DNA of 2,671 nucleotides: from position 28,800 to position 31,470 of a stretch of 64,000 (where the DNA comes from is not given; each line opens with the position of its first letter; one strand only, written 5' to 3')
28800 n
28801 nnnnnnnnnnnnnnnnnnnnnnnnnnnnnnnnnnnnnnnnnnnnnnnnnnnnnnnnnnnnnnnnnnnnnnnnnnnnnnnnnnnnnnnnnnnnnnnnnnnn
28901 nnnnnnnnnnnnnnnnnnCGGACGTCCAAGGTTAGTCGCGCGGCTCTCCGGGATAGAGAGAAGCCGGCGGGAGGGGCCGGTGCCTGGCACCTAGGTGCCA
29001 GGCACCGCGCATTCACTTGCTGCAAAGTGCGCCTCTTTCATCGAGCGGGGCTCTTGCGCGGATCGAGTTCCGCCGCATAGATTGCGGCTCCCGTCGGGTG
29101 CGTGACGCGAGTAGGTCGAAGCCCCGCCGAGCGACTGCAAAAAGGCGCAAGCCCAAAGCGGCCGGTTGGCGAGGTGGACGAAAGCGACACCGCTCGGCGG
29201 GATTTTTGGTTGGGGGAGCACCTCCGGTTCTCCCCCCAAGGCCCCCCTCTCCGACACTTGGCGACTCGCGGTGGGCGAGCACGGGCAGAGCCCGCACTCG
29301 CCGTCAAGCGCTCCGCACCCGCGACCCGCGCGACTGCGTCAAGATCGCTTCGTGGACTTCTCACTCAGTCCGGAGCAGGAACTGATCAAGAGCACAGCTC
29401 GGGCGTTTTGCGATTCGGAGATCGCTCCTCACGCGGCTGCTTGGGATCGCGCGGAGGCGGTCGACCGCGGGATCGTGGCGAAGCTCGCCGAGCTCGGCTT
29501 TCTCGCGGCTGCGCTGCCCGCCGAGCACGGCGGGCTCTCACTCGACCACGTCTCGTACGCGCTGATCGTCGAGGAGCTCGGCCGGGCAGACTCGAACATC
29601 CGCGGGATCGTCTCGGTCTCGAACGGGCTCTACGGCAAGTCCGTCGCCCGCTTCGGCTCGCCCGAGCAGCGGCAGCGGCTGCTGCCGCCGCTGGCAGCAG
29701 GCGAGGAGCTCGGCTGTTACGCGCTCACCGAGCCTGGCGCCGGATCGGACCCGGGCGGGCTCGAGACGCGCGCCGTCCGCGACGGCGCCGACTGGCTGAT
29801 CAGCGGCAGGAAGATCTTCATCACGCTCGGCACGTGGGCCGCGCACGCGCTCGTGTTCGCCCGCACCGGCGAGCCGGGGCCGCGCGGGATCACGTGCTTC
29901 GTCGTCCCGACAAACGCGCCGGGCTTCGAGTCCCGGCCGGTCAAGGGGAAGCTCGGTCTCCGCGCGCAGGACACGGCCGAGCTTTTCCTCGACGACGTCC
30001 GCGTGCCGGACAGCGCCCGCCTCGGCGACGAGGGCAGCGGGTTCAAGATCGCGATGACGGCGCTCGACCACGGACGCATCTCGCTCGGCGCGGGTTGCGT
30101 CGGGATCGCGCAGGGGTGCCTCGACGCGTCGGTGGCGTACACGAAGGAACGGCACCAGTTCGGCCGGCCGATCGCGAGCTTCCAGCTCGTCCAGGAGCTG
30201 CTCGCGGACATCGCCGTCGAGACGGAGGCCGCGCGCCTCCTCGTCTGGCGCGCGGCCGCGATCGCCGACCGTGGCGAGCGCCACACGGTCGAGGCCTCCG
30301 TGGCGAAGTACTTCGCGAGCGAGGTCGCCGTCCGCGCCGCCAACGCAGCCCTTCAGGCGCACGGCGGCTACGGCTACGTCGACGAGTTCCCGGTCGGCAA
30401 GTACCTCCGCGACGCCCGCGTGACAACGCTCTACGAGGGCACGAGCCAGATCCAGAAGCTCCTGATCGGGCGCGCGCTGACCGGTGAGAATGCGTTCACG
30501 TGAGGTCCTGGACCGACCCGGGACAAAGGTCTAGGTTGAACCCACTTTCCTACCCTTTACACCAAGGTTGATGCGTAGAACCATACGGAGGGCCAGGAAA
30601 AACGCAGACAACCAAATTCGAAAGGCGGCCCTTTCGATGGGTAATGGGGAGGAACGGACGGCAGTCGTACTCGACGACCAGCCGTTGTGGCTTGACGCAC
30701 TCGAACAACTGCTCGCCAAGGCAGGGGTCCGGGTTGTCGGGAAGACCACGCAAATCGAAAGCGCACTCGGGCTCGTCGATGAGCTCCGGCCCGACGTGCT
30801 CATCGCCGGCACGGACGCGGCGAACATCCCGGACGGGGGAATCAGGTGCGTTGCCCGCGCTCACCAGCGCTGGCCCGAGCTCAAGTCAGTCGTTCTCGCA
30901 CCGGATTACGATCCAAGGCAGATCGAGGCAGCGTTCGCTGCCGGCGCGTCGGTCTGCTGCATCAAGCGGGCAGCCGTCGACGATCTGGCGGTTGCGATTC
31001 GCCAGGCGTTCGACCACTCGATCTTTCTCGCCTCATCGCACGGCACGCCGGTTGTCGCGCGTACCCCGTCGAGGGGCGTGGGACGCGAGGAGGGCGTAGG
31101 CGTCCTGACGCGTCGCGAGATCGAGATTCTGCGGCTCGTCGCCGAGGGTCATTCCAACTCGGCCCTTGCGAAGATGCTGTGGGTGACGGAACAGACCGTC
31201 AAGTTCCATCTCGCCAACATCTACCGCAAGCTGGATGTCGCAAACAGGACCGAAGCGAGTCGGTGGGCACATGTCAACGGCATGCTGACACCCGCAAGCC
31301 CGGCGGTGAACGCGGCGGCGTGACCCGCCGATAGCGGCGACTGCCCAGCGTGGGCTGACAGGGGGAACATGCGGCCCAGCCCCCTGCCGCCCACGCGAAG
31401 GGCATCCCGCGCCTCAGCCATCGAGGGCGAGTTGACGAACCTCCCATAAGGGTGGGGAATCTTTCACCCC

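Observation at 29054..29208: Candidate unclassified structured sRNA or leader, copy 1, with its own promoter box and terminator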

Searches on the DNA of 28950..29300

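Call 4: search_rna_families(source=window, start=28950, end=29300, threshold=evalue, max_evalue=10, show_alignments=3)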
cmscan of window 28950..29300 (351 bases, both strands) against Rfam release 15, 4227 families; matches with E-value up to 10: 11.
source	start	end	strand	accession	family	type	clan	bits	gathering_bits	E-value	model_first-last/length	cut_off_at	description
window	28973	29013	+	RF04085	mir-1271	Gene; miRNA;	-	24.9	80.5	0.002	1-77/77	no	mir-1271 microRNA precursor family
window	28975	29011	-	RF03710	mir-1451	Gene; miRNA;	-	24.6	85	0.1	1-92/92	no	mir-1451 microRNA precursor family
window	28977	29008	+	RF03238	mir-1542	Gene; miRNA;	-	24.1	70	0.0091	1-72/72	no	mir-1542 microRNA precursor family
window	28953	29025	+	RF00765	mir-337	Gene; miRNA;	-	22.5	80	0.016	1-93/93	no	mir-337 microRNA precursor family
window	28972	29012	-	RF04085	mir-1271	Gene; miRNA;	-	20.6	80.5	0.039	1-77/77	no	mir-1271 microRNA precursor family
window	28974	29010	+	RF03710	mir-1451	Gene; miRNA;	-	18.6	85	2.1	1-92/92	no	mir-1451 microRNA precursor family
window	29230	29290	+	RF03698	mir-2861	Gene; miRNA;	-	18.3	89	1.5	1-82/82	no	mir-2861 microRNA precursor family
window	28968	29041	-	RF02100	tfoR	Gene; sRNA;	-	14.5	70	0.54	1-101/101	no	Translational regulator of tfoXVC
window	29206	29235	-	RF01785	blv_FSE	Cis-reg; frameshift_element;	-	14.1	34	5.6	1-27/27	no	ribosomal frameshift site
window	29221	29300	-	RF02206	WT1-AS_4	Gene; lncRNA;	-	12.8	60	3.2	51-134/134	5'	WT1 antisense RNA conserved region 4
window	28950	29041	+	RF02690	BTH_s1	Gene; sRNA;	-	12.5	74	0.97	13-205/205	5'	Burkholderia sRNA 1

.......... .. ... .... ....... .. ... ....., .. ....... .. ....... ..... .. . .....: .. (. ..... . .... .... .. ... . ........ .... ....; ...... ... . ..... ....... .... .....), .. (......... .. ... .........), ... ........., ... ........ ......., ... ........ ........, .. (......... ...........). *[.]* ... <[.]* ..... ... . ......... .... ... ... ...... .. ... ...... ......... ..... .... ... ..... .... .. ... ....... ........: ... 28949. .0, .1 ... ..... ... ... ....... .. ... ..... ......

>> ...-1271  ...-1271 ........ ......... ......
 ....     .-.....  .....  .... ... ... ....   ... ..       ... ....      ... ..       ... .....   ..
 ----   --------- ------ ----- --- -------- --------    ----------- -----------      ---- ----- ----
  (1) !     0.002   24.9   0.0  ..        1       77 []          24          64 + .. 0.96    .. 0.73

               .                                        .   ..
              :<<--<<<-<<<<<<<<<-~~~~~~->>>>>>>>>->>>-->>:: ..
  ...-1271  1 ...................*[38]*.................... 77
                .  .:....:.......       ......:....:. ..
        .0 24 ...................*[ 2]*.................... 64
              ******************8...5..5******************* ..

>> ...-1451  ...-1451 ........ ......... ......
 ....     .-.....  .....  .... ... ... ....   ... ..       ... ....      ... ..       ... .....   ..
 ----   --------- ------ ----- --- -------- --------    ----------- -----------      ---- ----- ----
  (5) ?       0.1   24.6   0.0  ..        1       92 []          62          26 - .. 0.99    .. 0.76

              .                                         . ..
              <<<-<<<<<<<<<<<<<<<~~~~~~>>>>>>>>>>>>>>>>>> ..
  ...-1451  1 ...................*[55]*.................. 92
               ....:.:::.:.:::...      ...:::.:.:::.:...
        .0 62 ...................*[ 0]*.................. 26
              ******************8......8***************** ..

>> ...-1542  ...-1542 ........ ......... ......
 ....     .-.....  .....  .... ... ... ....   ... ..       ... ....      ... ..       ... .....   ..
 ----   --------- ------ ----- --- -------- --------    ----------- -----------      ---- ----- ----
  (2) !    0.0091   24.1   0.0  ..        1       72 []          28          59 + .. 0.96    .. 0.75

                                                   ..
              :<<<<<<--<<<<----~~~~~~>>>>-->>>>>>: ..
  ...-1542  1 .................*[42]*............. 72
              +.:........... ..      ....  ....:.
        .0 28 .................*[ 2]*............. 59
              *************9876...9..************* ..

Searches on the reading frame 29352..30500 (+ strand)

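Call 46: search_protein_families(library=pfam, proteins=[window:29352-30500:+], max_evalue=0.01)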
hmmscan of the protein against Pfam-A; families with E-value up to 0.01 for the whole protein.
window:29352-30500:+ (383 aa): 5 families
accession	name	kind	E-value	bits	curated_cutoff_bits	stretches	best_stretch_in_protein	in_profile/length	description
PF00441.29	Acyl-CoA_dh_1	-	3.2e-54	183.6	22.4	1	228-376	1-149/150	Acyl-CoA dehydrogenase, C-terminal domain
PF02771.21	Acyl-CoA_dh_N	-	4.6e-36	124.1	22.9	1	6-118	1-113/113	Acyl-CoA dehydrogenase, N-terminal domain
PF02770.24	Acyl-CoA_dh_M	-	7.3e-28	97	33.3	1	122-216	1-97/97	Acyl-CoA dehydrogenase, middle domain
PF08028.16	Acyl-CoA_dh_2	-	3.5e-22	79.6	22.7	1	245-365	3-133/134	Acyl-CoA dehydrogenase, C-terminal domain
PF22924.1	ACOX_C_alpha1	-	0.0008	19.7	27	1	312-376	104-168/169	Acyl-CoA oxidase, C-alpha1 domain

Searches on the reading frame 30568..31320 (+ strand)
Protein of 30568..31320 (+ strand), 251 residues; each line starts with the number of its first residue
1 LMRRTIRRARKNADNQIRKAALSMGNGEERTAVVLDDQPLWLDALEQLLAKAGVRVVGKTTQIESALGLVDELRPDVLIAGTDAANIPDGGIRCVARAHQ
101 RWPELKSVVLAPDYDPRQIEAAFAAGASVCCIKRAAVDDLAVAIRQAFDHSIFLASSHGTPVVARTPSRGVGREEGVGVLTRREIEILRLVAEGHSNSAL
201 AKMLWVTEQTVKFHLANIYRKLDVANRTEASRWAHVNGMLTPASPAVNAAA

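Call 46: search_protein_families(library=pfam, proteins=[window:30568-31320:+], max_evalue=0.01)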
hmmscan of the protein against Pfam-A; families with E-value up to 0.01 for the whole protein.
window:30568-31320:+ (251 aa): 6 families
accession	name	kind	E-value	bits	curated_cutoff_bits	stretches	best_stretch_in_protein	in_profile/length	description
PF00196.25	GerE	-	2.3e-18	66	23.5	1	179-234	2-57/57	Bacterial regulatory proteins, luxR family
PF00072.30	Response_reg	-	1.1e-09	38.8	30.2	1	33-144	2-110/111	Response regulator receiver domain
PF13551.12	HTH_29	-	0.0024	18.4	28.1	0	185-211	2-29/64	Winged helix-turn helix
PF13936.12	HTH_38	-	0.0035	17.5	27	0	186-211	12-37/44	Helix-turn-helix domain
PF04218.19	CENP-B_N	-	0.0052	16.9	21.2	0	179-212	6-40/53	CENP-B N-terminal DNA-binding domain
PF13384.12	HTH_23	-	0.0058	16.9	24.6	1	182-212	5-35/50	Homeodomain-like domain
